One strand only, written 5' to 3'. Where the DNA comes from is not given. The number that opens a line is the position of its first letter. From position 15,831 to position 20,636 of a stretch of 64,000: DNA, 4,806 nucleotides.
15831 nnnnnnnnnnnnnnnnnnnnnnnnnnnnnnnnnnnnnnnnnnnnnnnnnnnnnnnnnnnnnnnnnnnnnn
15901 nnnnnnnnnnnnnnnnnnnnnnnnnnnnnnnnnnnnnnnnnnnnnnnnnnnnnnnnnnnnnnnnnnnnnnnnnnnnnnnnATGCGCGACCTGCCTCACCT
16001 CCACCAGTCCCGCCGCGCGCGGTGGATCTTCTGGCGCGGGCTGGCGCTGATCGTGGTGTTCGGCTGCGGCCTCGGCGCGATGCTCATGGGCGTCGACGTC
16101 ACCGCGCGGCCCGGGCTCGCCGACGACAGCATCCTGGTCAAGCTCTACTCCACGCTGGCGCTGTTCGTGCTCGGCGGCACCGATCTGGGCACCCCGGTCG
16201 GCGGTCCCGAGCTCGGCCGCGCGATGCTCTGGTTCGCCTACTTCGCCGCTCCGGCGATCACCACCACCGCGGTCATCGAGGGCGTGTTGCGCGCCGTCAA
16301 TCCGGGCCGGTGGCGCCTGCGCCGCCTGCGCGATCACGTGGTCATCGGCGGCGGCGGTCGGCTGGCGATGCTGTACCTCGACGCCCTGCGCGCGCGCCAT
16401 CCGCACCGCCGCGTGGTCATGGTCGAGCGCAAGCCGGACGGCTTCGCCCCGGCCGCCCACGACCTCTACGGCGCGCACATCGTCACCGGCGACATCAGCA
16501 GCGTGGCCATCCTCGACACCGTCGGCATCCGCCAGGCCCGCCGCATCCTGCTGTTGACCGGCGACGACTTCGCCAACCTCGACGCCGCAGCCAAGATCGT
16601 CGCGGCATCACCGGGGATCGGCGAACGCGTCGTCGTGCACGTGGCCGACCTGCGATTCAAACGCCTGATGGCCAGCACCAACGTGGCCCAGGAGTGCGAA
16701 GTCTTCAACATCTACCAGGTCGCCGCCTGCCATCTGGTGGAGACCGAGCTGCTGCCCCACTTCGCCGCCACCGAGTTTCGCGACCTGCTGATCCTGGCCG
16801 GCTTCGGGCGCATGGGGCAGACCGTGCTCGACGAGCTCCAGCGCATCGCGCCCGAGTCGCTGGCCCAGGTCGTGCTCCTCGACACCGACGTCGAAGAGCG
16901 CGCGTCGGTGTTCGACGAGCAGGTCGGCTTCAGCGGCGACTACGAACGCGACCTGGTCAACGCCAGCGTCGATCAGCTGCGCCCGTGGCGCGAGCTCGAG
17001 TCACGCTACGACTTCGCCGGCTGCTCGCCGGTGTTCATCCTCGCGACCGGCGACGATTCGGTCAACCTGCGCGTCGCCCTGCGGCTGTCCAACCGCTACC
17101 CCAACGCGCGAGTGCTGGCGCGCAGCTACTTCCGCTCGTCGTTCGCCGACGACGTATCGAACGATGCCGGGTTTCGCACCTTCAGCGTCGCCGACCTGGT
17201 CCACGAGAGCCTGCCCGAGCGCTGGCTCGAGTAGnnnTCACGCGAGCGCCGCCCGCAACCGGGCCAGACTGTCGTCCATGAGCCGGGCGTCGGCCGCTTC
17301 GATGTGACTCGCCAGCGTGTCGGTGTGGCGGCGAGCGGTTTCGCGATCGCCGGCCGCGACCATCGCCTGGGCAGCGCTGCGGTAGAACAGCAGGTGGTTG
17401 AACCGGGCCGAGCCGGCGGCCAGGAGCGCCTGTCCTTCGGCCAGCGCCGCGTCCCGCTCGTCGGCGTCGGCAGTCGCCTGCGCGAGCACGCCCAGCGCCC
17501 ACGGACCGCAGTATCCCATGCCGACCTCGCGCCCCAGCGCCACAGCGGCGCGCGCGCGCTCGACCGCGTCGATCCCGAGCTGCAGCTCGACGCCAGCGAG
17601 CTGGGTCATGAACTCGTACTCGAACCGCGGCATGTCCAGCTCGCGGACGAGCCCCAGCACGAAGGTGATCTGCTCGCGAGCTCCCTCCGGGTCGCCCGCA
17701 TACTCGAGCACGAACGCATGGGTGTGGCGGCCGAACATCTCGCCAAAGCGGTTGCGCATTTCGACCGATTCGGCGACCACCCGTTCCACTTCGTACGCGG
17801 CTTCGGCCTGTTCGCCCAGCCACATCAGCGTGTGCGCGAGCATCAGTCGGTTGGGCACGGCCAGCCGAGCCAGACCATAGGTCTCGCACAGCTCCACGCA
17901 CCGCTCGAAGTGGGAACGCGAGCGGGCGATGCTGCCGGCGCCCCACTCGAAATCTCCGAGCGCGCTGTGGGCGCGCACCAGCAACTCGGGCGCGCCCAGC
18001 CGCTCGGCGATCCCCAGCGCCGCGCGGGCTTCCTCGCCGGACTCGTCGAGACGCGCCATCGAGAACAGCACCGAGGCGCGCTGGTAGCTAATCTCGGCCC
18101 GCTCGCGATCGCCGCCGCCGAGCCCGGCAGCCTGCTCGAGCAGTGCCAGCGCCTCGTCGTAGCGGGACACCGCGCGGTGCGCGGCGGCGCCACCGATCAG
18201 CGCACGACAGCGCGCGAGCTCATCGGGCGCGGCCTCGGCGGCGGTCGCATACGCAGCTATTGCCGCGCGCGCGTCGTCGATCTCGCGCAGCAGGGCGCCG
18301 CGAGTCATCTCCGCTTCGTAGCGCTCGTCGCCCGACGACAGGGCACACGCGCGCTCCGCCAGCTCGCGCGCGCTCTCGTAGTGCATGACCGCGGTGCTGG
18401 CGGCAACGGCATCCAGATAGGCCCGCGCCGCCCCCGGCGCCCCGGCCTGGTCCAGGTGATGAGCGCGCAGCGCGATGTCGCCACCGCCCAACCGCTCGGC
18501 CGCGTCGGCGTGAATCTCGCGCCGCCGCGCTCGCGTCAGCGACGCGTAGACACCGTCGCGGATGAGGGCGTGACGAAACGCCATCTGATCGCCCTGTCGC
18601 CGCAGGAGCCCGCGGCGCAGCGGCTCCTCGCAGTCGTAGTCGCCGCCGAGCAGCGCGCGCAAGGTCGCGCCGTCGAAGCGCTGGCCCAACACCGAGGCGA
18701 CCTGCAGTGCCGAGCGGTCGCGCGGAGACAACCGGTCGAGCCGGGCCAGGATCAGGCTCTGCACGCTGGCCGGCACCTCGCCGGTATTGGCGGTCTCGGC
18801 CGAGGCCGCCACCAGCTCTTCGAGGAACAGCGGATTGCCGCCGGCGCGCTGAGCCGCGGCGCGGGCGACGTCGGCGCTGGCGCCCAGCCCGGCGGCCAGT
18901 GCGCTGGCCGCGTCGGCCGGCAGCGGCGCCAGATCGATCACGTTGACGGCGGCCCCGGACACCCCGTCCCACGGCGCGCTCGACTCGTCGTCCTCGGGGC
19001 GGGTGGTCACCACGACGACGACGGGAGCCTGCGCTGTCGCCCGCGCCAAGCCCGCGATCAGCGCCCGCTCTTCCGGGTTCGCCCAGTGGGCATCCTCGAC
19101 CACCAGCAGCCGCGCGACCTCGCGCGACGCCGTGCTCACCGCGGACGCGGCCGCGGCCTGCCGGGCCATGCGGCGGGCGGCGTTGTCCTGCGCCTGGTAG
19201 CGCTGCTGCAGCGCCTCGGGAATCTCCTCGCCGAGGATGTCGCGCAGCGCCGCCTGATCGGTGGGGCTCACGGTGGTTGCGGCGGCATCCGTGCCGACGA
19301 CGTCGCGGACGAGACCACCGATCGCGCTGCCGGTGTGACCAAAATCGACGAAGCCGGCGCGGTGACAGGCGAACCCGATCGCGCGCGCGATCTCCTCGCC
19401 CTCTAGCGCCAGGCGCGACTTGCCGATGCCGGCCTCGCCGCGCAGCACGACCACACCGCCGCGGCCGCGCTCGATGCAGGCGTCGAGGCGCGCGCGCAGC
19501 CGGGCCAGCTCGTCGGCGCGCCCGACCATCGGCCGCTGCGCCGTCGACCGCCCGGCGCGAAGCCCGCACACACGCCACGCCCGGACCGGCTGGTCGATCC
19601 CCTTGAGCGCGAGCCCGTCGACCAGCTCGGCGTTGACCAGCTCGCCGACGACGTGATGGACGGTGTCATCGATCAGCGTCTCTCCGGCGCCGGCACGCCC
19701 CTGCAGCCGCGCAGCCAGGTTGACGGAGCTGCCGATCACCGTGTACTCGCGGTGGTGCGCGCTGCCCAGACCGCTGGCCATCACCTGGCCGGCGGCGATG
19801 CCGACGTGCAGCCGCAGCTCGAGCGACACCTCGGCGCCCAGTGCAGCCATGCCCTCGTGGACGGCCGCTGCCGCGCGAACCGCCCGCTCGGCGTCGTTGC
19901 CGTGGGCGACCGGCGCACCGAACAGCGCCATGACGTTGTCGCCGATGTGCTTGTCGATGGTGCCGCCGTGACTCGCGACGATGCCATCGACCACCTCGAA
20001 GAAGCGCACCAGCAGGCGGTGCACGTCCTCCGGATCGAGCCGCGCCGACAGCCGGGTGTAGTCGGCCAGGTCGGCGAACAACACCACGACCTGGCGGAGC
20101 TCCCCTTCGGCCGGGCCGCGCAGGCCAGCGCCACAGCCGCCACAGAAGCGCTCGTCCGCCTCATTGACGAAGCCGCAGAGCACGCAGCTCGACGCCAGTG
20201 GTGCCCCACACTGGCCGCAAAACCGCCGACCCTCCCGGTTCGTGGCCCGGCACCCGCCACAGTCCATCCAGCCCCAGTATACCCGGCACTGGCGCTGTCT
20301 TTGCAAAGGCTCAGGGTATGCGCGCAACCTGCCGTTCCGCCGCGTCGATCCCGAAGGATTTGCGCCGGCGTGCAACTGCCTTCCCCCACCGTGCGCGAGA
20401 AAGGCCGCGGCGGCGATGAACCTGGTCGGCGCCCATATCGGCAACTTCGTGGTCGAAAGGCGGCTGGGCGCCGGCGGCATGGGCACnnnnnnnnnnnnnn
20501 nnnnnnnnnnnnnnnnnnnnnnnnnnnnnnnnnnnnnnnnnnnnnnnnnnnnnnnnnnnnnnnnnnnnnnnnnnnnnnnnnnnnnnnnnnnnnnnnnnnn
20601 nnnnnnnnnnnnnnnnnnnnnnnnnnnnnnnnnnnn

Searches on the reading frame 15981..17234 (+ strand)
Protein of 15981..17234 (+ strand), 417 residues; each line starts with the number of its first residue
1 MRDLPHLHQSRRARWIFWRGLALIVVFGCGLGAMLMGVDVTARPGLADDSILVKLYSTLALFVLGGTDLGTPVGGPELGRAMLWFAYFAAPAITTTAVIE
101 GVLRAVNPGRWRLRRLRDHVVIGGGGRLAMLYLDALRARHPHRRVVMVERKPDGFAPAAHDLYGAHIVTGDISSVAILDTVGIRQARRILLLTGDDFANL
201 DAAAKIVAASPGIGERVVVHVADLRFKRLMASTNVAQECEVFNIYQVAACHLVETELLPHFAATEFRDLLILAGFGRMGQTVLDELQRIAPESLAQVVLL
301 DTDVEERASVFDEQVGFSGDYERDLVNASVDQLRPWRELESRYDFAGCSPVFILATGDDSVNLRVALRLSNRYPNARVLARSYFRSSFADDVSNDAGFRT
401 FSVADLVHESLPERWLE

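Call 13: search_protein_families(library=pfam, proteins=[window:15981-17234:+], max_evalue=0.001)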
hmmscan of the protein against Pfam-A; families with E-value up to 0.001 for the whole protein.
window:15981-17234:+ (417 aa): 1 family
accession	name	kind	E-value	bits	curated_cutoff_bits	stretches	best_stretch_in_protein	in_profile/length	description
PF02254.24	TrkA_N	-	5.3e-19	69.1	23.8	1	120-231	1-106/116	TrkA-N domain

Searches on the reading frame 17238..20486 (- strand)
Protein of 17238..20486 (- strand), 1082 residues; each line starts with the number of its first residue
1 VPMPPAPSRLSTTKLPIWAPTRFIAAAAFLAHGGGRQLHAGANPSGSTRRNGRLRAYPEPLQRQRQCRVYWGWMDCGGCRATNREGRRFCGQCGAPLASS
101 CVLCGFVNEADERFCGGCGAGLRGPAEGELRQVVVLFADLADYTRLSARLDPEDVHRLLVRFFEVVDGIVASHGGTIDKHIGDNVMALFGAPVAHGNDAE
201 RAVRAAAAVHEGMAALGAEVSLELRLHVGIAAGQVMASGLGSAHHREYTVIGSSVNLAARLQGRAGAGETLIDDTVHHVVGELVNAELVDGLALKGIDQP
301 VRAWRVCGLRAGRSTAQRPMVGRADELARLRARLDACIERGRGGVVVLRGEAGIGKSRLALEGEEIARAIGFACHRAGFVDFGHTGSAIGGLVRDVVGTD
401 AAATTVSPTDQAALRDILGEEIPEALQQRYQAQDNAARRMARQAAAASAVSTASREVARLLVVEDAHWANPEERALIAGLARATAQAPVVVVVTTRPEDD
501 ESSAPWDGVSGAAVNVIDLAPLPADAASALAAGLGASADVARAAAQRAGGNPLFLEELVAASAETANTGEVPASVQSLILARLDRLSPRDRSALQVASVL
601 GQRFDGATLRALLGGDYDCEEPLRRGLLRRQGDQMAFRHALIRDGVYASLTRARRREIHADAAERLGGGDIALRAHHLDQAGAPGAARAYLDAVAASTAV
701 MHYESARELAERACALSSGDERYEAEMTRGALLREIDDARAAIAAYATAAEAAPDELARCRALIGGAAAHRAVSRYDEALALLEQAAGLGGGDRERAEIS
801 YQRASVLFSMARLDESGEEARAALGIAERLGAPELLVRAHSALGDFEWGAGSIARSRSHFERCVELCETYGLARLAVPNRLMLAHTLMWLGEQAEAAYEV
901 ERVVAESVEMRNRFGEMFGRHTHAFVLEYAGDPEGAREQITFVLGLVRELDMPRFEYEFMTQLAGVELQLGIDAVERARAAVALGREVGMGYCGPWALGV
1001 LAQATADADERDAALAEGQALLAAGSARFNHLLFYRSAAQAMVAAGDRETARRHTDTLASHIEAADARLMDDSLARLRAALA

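Call 13: search_protein_families(library=pfam, proteins=[window:17238-20486:-], max_evalue=0.001)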
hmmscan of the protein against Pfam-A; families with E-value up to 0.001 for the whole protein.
window:17238-20486:- (1082 aa): 5 families
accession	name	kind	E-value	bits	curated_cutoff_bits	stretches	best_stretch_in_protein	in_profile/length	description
PF00211.25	Guanylate_cyc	-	5.3e-18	65.7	21.9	1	131-296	7-172/183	Adenylate and Guanylate cyclase catalytic domain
PF13191.12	AAA_16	-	4.7e-17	63.4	32.6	1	320-492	2-167/167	AAA ATPase domain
PF12773.13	DZR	-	4.4e-08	33.6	27.3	1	76-119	1-45/45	Double zinc ribbon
PF13240.11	Zn_Ribbon_1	-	5e-05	23.4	25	0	76-97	2-23/23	zinc-ribbon domain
PF13424.12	TPR_12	-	0.00042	20.9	30.1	1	796-868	2-76/77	Tetratricopeptide repeat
